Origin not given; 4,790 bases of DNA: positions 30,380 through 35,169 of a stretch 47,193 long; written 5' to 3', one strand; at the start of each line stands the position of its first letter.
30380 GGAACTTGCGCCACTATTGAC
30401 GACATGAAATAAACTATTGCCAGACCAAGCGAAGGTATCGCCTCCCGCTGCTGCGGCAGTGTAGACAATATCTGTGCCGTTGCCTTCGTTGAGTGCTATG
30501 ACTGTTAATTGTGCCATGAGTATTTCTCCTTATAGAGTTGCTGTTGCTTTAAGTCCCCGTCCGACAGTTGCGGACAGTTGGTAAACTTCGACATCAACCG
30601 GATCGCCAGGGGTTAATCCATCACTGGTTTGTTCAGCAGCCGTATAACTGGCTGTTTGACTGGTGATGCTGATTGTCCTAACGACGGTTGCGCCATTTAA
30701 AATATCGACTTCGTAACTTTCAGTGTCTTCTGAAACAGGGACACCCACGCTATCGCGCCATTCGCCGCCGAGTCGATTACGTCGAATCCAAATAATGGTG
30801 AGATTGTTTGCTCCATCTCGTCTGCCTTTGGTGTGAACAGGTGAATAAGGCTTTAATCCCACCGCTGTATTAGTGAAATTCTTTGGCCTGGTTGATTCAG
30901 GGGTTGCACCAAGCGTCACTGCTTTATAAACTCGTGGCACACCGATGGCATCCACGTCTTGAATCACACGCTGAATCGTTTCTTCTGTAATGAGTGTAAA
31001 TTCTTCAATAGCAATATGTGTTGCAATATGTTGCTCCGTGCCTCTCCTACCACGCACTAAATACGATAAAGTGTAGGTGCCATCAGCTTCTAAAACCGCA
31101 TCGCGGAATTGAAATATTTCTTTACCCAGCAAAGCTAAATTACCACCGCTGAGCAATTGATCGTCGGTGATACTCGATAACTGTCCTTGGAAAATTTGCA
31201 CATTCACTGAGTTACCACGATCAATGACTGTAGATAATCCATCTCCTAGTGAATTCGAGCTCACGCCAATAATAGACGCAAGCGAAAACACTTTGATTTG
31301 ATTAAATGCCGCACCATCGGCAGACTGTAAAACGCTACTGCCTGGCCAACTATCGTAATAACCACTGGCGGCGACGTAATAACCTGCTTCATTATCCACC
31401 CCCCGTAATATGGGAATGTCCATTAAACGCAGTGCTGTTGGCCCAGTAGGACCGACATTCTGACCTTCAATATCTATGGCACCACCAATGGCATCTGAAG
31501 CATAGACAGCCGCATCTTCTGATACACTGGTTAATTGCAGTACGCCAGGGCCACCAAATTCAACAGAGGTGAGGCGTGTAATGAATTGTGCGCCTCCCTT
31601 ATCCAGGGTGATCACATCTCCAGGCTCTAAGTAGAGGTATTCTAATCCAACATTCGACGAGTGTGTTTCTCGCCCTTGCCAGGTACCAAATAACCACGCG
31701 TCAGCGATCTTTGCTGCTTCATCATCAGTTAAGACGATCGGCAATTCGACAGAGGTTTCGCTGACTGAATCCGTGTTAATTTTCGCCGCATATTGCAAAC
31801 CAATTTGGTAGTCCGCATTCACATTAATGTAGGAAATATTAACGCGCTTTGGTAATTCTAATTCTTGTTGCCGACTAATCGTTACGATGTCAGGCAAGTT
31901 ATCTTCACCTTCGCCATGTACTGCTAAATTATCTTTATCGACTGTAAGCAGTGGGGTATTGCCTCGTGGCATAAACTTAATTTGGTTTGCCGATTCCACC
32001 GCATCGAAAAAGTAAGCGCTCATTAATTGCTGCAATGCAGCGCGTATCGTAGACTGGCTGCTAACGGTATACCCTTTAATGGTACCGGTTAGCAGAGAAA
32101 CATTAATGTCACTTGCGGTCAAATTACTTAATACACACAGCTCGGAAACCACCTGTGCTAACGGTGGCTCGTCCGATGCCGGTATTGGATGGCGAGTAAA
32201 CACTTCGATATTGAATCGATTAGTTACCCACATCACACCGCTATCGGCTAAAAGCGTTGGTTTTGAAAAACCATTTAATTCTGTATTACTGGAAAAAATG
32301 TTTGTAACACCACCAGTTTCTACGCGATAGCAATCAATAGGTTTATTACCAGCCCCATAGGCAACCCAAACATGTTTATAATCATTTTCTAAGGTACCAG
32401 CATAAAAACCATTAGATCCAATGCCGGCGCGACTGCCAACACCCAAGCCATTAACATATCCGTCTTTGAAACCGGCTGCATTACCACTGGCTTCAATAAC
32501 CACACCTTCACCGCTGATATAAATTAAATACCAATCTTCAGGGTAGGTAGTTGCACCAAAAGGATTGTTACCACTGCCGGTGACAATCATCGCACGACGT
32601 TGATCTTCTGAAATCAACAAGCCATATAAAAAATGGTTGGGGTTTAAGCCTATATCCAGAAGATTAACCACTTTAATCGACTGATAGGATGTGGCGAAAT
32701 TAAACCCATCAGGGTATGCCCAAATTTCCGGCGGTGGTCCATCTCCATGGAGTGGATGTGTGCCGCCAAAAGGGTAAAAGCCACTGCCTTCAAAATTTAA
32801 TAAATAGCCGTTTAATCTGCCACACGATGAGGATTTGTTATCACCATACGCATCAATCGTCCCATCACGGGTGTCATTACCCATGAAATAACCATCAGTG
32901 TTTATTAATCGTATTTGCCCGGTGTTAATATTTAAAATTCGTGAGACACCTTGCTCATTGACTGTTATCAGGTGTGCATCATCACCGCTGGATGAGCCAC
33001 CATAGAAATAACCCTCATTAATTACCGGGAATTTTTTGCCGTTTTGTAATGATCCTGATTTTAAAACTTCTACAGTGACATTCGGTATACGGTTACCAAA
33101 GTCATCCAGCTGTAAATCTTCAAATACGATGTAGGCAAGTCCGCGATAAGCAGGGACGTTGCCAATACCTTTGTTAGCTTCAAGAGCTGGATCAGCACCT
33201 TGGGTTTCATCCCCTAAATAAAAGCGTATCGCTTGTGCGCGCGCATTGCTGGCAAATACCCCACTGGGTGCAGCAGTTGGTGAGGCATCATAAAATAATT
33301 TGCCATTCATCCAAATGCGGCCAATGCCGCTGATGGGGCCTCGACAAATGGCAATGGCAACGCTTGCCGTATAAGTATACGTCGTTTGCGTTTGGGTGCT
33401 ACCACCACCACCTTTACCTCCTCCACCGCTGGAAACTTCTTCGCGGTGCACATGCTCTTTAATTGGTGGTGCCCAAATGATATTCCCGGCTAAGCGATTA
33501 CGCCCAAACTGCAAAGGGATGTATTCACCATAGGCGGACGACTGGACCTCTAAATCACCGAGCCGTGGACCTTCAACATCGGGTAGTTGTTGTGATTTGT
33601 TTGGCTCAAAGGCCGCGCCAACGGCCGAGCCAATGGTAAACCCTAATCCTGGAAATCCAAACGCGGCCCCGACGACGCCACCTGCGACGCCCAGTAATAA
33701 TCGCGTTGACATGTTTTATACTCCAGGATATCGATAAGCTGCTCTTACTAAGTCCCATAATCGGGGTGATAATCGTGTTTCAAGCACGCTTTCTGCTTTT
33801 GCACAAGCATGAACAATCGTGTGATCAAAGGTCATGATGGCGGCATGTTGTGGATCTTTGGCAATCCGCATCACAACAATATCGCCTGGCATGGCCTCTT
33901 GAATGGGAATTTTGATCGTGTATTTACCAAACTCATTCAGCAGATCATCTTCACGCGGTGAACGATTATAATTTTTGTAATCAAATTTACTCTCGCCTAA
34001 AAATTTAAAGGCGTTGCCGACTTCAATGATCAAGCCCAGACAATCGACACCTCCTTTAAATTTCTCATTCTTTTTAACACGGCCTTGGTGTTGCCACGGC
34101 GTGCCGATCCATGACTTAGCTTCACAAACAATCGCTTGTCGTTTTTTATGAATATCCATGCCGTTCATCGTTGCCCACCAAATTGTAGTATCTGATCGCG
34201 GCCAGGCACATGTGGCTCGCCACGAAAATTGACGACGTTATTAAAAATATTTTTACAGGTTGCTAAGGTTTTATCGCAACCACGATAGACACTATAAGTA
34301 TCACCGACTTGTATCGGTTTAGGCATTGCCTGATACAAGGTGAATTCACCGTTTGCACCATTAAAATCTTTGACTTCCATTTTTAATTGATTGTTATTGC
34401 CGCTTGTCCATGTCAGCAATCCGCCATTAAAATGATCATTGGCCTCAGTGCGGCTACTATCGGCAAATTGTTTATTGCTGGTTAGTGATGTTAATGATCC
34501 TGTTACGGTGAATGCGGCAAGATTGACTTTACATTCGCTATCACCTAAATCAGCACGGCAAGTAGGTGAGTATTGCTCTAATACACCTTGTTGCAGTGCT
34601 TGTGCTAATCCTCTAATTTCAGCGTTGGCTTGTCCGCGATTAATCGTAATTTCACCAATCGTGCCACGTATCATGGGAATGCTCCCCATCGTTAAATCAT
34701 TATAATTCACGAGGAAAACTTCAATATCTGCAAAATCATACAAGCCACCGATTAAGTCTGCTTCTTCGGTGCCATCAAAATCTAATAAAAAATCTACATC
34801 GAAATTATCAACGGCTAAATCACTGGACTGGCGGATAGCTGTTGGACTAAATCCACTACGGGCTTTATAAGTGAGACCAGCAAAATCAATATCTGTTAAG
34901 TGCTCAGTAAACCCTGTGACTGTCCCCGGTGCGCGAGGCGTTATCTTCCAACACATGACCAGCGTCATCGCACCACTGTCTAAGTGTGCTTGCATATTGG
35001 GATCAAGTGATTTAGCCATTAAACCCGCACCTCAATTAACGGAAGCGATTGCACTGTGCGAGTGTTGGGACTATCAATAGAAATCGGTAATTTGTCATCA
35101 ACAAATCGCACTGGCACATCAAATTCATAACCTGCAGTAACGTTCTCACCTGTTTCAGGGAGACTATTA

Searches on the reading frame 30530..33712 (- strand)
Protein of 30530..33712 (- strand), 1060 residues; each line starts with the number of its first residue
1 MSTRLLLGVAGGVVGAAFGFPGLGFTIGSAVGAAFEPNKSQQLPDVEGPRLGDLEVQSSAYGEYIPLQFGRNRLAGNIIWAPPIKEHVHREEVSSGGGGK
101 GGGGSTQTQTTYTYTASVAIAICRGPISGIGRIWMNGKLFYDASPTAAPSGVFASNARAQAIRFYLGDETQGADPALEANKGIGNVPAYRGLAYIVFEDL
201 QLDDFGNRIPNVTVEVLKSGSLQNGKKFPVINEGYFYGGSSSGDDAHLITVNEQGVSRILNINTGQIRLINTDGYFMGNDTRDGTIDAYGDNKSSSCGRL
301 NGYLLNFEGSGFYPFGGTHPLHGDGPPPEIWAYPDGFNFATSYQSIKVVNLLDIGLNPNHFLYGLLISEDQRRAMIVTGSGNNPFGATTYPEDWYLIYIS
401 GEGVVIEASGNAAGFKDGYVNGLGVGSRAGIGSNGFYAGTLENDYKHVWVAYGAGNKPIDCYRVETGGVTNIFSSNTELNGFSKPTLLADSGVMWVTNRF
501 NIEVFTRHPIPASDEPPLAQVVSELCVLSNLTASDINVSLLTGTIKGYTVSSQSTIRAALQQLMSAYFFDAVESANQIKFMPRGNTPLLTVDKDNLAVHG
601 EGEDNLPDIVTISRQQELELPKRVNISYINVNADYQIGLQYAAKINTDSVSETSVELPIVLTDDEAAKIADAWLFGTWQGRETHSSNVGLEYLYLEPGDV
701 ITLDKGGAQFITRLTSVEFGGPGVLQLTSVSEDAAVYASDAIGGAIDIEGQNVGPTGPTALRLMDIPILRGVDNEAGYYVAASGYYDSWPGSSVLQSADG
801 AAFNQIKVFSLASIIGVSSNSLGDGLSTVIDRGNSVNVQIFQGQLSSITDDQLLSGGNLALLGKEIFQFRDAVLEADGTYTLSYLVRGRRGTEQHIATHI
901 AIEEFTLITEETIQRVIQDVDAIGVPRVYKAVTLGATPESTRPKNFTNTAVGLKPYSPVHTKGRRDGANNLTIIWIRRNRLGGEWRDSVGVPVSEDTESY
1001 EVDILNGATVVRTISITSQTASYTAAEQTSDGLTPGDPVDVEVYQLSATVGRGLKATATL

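Call 8: search_protein_families(library=phrogs, proteins=[window:30530-33712:-], max_evalue=0.00001)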
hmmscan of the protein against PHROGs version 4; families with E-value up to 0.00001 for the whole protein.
window:30530-33712:- (1060 aa): 2 families
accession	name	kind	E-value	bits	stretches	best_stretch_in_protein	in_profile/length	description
phrog_4271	-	tail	9.1e-217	723.7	2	517-1060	751-1307/1309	tail protein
phrog_1101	-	tail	4.4e-47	161.7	2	39-216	20-200/1405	tail protein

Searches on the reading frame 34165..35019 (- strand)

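Call 8: search_protein_families(library=phrogs, proteins=[window:34165-35019:-], max_evalue=0.00001)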
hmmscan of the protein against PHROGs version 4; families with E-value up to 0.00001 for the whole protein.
window:34165-35019:- (284 aa): 4 families
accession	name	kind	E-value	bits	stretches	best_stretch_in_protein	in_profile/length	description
phrog_778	-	tail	3e-69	234.6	1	13-275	8-267/287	tail assembly protein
phrog_15205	-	tail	1.1e-12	48.2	1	33-275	224-459/467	tail assembly protein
phrog_28246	-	tail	7.6e-12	46.7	1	145-275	5-132/140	tail assembly protein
phrog_6040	-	unknown function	6.6e-11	42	1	86-279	709-915/923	-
